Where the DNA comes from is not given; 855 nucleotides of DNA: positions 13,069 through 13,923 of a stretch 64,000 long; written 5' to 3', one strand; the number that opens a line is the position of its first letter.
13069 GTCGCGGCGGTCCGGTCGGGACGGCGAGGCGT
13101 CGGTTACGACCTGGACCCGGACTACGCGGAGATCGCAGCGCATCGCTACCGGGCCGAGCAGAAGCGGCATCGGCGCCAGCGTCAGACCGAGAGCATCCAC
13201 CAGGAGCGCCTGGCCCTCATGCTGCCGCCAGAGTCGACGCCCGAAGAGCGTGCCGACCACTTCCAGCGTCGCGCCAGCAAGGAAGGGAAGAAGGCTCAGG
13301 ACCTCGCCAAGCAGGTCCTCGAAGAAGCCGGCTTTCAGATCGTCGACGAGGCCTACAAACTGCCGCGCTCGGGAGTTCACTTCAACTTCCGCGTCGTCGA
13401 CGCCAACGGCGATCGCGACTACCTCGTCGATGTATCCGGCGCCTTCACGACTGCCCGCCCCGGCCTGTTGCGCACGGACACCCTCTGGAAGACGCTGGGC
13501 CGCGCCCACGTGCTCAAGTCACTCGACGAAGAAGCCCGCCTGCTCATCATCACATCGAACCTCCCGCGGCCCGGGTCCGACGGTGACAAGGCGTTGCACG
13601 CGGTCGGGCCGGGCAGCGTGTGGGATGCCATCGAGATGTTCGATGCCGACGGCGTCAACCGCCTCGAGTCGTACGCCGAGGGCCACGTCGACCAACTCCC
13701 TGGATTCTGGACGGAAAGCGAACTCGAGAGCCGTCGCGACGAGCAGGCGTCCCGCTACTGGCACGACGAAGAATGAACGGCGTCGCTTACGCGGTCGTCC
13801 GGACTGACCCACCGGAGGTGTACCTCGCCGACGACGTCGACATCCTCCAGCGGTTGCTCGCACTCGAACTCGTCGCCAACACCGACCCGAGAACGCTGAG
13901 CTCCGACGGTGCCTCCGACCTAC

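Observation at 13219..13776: Uncharacterised approximately 180-aa C-terminal domain fused to the MTase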

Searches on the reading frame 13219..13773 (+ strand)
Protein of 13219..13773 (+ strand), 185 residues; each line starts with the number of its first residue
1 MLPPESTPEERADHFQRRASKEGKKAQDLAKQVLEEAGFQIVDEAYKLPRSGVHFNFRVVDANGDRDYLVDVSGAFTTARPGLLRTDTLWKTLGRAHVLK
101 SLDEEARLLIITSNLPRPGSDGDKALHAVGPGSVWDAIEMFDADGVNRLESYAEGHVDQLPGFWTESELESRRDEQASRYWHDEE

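Call 3: search_protein_families(library=pfam, proteins=[window:13219-13773:+], max_evalue=1)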
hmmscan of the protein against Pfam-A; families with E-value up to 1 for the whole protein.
window:13219-13773:+ (185 aa): 1 family
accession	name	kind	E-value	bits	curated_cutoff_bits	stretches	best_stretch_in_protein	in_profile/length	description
PF04883.17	HK97-gp10_like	-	0.037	15.4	21.4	1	13-46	1-34/78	Bacteriophage HK97-gp10, putative tail-component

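Call 4: search_protein_families(library=ncbifam, proteins=[window:13219-13773:+], max_evalue=1)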
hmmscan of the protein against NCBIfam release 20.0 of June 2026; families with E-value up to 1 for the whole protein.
window:13219-13773:+ (185 aa): 1 family
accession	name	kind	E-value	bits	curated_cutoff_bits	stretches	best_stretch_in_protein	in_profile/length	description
NF009151.0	PRK12497.1-5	equivalog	0.12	12.7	124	1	11-49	5-43/126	YraN family protein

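Call 6: search_solved_structures(query=window:13219-13773:+, max_evalue=10, show_alignments=2)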
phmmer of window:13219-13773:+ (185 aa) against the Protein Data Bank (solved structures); distinct sequences matched with E-value up to 10: 3.
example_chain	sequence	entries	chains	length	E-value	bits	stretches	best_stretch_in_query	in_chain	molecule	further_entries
9dze_a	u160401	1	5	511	0.34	14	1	9-85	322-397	pD5-14 C component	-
9dze_f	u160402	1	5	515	0.35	13.9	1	9-85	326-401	pD5-14 D component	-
8e0n_A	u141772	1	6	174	0.36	13.9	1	9-69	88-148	BGL18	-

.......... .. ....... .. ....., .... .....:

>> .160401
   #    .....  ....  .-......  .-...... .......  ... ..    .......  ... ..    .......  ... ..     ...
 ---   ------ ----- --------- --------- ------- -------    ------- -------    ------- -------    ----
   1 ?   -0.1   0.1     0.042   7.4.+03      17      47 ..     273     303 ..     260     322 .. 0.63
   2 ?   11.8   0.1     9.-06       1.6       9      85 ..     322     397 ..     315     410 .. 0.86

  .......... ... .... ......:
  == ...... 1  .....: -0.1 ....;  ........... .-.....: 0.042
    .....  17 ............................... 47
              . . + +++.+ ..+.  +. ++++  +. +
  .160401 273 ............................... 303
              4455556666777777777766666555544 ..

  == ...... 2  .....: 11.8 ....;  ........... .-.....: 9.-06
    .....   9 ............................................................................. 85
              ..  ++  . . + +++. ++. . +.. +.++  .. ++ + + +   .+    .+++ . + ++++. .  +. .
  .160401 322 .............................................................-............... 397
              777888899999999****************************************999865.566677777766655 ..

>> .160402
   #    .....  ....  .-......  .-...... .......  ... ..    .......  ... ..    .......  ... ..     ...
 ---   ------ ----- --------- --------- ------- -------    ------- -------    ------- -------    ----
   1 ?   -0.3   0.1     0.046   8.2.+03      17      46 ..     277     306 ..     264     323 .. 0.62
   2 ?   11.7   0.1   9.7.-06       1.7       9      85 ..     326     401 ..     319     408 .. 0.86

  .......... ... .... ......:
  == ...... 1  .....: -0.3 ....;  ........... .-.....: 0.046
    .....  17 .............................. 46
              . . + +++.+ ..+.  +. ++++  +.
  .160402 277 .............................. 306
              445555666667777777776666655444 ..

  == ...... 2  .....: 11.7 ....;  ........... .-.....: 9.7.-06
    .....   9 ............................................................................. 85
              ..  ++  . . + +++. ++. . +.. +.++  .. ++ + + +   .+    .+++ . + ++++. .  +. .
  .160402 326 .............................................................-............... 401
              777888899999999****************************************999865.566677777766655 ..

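Call 7: search_protein_families(library=padloc, proteins=[window:13219-13773:+], max_evalue=1)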
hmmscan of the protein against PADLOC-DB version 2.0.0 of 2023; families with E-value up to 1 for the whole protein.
window:13219-13773:+ (185 aa): 0 families

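Call 8: find_homologous_proteins(query=window:13219-13773:+, max_evalue=0.001)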
Query window:13219-13773:+ (185 aa): 175 proteins with E <= 0.001 among 307 candidates; the best 120 are listed.
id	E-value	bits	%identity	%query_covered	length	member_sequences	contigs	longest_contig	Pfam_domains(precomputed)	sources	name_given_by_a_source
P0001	3.2e-81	290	74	95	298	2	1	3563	PF01555.25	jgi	jgi:site-specific DNA-methyltransferase (adenine-specific)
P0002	1.0e-80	288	82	81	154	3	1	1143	-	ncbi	-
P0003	5.4e-64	233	82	68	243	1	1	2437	PF03480.19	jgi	-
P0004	1.8e-61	225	68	88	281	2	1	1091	PF01555.25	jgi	jgi:site-specific DNA-methyltransferase (adenine-specific)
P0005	9.2e-60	220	64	89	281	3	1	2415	PF01555.25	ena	-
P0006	9.2e-59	216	84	63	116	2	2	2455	-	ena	-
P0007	7.5e-58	213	59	93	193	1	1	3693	-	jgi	-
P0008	1.7e-56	209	56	90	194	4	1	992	-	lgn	-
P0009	5.3e-56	207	62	88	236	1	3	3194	-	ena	-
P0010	4.3e-55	204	58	89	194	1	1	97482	-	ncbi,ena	-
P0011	6.7e-55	204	58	90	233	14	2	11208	-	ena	-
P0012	3.8e-54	201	58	90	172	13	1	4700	-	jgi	jgi:site-specific DNA-methyltransferase (adenine-specific)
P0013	1.1e-53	200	59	90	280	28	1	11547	PF01555.25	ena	-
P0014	1.4e-53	200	53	92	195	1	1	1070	-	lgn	-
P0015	2.3e-53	199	55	92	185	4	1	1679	-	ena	-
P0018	1.4e-51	193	63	82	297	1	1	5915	-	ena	-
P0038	2.6e-40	156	49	93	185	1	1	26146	-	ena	-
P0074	7.4e-33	132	50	82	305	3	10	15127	-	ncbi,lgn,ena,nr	ncbi:MAG: hypothetical protein M0Z95_18930 [Actinomycetota bacterium]|nr:hypothetical protein [Actin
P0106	2.0e-29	121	48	85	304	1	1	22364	-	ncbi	-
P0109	2.3e-29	121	47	85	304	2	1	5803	-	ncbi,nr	ncbi:MAG TPA: hypothetical protein VG815_20370 [Chloroflexota bacterium]|nr:hypothetical protein [Ch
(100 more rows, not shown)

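Call 15: find_encoding_contigs(protein=P0010, flank=6000, max_places=3)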
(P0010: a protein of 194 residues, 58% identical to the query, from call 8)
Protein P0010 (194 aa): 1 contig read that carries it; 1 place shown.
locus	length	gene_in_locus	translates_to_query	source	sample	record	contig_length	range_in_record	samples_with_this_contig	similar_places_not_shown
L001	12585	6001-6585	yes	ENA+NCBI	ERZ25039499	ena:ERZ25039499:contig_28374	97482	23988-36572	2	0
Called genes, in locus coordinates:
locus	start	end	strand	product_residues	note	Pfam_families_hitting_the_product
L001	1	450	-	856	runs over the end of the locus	PF03279:Lip_A_acyltrans, PF14378:PAP2_3, PF03706:LPG_synthase_TM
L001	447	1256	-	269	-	-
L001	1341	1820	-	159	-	-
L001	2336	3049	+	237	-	-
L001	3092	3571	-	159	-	PF02559:CarD_TRCF_RID, PF21095:CarD_C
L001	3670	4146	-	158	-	PF13622:4HBT_3, PF03061:4HBT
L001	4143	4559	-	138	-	-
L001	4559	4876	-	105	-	-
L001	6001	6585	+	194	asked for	-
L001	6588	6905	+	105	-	-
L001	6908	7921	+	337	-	-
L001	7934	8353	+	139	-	PF11969:DcpS_C, PF01230:HIT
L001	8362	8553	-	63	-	PF05096:Glu_cyclase_2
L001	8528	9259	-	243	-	PF05096:Glu_cyclase_2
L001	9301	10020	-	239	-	PF14333:DUF4389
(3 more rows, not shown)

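Call 18: find_encoding_contigs(protein=P0106, flank=7000, max_places=4)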
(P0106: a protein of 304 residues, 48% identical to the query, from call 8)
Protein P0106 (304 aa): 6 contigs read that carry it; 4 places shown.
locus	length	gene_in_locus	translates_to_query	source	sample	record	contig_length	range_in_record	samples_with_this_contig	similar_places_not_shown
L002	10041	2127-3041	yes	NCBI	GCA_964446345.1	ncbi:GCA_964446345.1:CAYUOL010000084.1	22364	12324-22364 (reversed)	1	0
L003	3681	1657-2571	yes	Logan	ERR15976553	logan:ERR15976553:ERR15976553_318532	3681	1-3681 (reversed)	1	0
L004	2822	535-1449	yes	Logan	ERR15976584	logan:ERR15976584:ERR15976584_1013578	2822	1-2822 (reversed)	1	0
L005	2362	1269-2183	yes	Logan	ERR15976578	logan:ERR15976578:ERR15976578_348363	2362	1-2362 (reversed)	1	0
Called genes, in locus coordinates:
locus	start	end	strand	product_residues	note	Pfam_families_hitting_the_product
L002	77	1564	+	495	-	PF01555:N6_N4_Mtase, PF08241:Methyltransf_11 (faint), PF13649:Methyltransf_25 (faint)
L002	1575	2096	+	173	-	-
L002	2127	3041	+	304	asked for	-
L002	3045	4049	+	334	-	-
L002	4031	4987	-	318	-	PF03747:ADP_ribosyl_GH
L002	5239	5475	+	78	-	PF12728:HTH_17 (weak)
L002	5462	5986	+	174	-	PF12802:MarR_2, PF01047:MarR (faint), PF13730:HTH_36 (weak)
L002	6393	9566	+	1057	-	PF08751:TrwC, PF01443:Viral_helicase1 (faint), PF13086:AAA_11 (faint), PF13245:AAA_19, PF13604:AAA_30, PF22232:TraI_hel_assoc_N (faint)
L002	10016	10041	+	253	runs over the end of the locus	-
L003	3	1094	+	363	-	?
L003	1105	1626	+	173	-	-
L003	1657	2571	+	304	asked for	-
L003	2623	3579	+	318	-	-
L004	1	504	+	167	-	?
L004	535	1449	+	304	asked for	-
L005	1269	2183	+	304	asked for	-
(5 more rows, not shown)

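Call 19: find_encoding_contigs(protein=P0038, flank=6000, max_places=3)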
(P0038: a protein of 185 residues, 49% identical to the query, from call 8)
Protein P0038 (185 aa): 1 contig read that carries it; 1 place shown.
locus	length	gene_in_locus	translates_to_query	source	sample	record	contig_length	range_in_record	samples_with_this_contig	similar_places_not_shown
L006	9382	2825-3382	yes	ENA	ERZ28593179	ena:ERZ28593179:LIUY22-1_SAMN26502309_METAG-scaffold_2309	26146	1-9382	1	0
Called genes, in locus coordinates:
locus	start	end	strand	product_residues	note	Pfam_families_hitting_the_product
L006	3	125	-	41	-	?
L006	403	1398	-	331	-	PF00561:Abhydrolase_1, PF12146:Hydrolase_4 (weak), PF12697:Abhydrolase_6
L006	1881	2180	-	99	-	-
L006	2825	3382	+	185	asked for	-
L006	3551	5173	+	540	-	PF00005:ABC_tran, PF13191:AAA_16 (faint), PF13555:AAA_29 (faint), PF02463:SMC_N (faint), PF13304:AAA_21 (faint), PF13401:AAA_22 (faint), PF00005:ABC_tran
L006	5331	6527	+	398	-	PF00155:Aminotran_1_2, PF12897:Asp_aminotransf (weak)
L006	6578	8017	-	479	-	PF00171:Aldedh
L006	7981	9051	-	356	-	PF00005:ABC_tran, PF13304:AAA_21 (faint), PF02463:SMC_N (weak), PF08402:TOBE_2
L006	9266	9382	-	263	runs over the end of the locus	PF00528:BPD_transp_1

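Call 21: predict_structure(alignment_id=A1)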
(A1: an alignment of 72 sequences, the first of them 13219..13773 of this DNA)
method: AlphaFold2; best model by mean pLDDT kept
length: 185 residues; sequences in the alignment: 72
mean_pLDDT: 91.2   pTM: 0.85
mean pLDDT of the five models: 91.2, 90.5, 89.7, 88.9, 87.9
residues with pLDDT >= 90: 137; 70-90: 34; 50-70: 12; < 50: 2
segments of 3 or more residues with pLDDT < 50: none
pLDDT, mean of each block of 10 residues (from residue 1): 87 86 93 98 97 97 98 67 67 95 97 93 94 97 98 98 97 88 78
secondary structure, 60 per line:
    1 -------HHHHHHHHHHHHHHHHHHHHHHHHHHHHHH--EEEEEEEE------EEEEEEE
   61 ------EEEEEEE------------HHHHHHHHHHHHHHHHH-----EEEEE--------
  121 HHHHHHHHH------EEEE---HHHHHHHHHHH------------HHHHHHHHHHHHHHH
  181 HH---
elements in order: H8-37 E40-47 E54-60 E67-73 H86-102 E108-112 H121-129 E136-139 H143-153 H166-182

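Call 27: search_protein_families(library=pfam, proteins=[L002:2121-3038:+, L002:1575-2093:+, L002:3045-4046:+, L002:77-1561:+], max_evalue=5)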
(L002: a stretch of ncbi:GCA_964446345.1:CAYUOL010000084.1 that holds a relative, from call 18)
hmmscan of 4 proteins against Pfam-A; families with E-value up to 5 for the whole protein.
L002:2121-3038:+ (306 aa): 0 families

L002:1575-2093:+ (173 aa): 0 families

L002:3045-4046:+ (334 aa): 0 families

L002:77-1561:+ (495 aa): 9 families
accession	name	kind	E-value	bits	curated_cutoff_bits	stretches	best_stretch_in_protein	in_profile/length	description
PF01555.25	N6_N4_Mtase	-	7.3e-37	127.9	26.7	1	76-305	1-220/221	DNA methylase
PF13649.12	Methyltransf_25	-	4.3e-06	27.8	27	1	270-324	1-57/97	Methyltransferase domain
PF08241.18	Methyltransf_11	-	7e-06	27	21.2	2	104-129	69-94/95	Methyltransferase domain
PF02086.21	MethyltransfD12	-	0.00026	21.3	22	1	266-319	20-70/253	D12 class N6 adenine-specific DNA methyltransferase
PF13847.12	Methyltransf_31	-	0.0011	19.1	27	1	267-310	4-50/145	Methyltransferase domain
PF08242.18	Methyltransf_12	-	0.0048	18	30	1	276-314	6-46/98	Methyltransferase domain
PF01170.24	UPF0020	-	0.01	16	22.3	1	266-300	28-63/197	RMKL-like, methyltransferase domain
PF03602.21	Cons_hypoth95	-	0.039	14.1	24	1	266-320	41-98/182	Conserved hypothetical protein 95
PF01795.25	Methyltransf_5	-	0.28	11.1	27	1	264-320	18-76/309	MraW methylase family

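Call 30: search_solved_structures(query=A1, max_evalue=10, show_alignments=3)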
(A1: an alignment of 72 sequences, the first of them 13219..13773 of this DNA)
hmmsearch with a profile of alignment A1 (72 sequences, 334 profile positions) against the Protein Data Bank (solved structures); distinct sequences matched with E-value up to 10: 12.
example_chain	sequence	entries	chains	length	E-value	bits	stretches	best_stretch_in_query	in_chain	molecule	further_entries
6fx4_A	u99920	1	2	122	0.0091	18.6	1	163-208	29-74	E3 ubiquitin-protein ligase SMURF2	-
1zvd_A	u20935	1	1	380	0.095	15.3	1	163-202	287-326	Smad ubiquitination regulatory factor 2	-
7m3q_A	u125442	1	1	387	0.097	15.3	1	163-202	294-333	E3 ubiquitin-protein ligase SMURF2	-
9fsh_A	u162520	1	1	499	0.13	14.9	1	163-202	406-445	E3 ubiquitin-protein ligase SMURF2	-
9fsj_A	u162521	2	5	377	0.2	14.3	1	163-198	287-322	E3 ubiquitin-protein ligase SMURF1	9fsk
8urk_A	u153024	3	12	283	0.68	12.5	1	3-26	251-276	Methyltransferase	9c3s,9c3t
9c3u_A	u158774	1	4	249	1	11.9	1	3-25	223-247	Methyltransferase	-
5c91_A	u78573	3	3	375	1.7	11.2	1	151-196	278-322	E3 ubiquitin-protein ligase NEDD4 | Isoform 4 of E3 ubiquitin-protein ligase NEDD4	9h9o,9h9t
5c7j_A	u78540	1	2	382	1.8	11.1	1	151-196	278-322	E3 ubiquitin-protein ligase NEDD4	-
4be8_A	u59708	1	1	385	1.8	11.1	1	151-196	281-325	E3 UBIQUITIN-PROTEIN LIGASE NEDD4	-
2xbb_A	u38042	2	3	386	1.8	11.1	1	151-196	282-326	E3 UBIQUITIN-PROTEIN LIGASE NEDD4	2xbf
4bbn_A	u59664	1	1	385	1.8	11.1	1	151-196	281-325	E3 UBIQUITIN-PROTEIN LIGASE NEDD4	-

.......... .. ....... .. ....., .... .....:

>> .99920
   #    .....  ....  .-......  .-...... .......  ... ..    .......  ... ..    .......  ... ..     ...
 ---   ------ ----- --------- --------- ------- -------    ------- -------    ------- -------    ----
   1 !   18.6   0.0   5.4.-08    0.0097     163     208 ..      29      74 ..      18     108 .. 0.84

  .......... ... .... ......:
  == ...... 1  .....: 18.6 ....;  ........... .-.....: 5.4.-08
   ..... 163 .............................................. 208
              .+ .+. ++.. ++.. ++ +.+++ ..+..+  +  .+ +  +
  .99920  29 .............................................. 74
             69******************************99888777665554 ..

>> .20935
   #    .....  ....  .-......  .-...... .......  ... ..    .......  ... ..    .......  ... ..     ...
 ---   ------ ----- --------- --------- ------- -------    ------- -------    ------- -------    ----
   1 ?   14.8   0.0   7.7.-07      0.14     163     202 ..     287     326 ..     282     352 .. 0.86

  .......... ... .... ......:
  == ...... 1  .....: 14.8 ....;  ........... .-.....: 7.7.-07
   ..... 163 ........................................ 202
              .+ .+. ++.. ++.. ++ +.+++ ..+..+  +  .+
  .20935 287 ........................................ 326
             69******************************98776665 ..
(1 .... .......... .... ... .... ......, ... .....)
